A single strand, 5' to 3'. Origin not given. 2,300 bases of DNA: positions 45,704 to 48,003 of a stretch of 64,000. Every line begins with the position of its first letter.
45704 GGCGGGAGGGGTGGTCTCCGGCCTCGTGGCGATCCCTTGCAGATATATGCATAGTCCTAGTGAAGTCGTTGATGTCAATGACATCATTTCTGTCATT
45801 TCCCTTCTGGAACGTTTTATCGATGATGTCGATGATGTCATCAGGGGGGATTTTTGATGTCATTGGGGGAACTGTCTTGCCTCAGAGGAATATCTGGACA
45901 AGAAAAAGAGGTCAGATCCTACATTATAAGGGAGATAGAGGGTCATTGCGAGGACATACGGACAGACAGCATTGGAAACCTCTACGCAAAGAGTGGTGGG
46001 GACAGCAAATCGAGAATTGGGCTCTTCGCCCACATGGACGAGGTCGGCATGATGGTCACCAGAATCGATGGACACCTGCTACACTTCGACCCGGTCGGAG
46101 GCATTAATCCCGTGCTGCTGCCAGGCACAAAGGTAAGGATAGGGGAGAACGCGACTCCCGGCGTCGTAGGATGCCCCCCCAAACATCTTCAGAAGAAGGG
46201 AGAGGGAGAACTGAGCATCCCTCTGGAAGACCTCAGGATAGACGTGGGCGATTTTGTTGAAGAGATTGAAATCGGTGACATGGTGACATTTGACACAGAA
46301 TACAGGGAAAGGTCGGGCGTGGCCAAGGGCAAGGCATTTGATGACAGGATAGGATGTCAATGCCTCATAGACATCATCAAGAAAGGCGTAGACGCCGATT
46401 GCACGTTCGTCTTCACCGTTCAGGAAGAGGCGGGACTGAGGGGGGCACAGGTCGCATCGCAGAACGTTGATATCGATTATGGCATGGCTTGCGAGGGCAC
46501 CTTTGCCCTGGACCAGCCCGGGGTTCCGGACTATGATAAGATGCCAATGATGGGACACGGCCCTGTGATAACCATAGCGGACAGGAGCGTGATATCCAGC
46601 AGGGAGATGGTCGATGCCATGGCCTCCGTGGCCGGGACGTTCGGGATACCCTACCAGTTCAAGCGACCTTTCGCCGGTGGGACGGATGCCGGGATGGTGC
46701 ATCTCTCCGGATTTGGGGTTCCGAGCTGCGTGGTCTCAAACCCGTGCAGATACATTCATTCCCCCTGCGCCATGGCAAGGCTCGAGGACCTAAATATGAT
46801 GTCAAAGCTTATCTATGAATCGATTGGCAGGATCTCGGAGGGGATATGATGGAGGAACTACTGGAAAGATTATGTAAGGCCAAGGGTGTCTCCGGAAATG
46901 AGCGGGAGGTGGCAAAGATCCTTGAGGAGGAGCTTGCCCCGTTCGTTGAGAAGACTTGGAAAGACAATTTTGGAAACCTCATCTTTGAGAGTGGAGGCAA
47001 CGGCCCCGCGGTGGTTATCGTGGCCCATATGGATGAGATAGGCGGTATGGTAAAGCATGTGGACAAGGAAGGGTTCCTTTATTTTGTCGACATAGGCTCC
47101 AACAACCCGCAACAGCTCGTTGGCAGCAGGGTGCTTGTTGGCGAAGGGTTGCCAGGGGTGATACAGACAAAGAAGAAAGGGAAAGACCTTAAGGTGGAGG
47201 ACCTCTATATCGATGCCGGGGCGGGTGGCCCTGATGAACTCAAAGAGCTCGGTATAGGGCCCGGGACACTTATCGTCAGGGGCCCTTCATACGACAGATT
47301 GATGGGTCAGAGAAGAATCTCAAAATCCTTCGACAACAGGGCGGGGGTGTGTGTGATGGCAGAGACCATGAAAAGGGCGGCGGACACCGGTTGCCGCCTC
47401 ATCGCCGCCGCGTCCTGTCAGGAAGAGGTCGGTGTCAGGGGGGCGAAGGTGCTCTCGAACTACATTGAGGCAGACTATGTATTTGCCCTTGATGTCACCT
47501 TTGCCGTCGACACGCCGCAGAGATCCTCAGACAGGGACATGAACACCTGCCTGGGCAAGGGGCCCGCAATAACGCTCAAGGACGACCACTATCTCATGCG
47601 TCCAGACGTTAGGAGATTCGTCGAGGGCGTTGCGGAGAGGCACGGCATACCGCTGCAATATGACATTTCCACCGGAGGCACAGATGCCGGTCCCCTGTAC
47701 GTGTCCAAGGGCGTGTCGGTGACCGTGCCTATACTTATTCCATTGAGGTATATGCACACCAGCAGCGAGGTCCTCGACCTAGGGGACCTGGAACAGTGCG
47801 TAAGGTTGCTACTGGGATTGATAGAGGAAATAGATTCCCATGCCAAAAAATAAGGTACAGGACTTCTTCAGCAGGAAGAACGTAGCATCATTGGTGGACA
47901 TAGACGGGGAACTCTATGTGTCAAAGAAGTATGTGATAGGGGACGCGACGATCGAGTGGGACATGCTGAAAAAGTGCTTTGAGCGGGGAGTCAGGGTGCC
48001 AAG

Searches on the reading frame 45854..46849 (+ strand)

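Call 41: search_protein_families(library=pfam, proteins=[window:45854-46849:+], max_evalue=0.00001)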
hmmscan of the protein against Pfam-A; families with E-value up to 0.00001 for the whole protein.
window:45854-46849:+ (331 aa): 2 families
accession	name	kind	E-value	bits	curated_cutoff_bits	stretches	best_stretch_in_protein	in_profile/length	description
PF05343.19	Peptidase_M42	-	4.1e-74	249.7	23.2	1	41-319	1-292/292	M42 glutamyl aminopeptidase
PF01546.33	Peptidase_M20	-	2.9e-06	27.8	24.6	1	176-322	52-202/206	Peptidase family M20/M25/M40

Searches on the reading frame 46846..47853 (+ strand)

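Call 41: search_protein_families(library=pfam, proteins=[window:46846-47853:+], max_evalue=0.00001)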
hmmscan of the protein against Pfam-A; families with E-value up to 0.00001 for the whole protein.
window:46846-47853:+ (335 aa): 2 families
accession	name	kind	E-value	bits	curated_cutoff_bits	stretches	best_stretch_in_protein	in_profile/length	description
PF05343.19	Peptidase_M42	-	6.7e-72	242.4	23.2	1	43-321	1-292/292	M42 glutamyl aminopeptidase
PF01546.33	Peptidase_M20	-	1.2e-06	29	24.6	1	162-327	34-205/206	Peptidase family M20/M25/M40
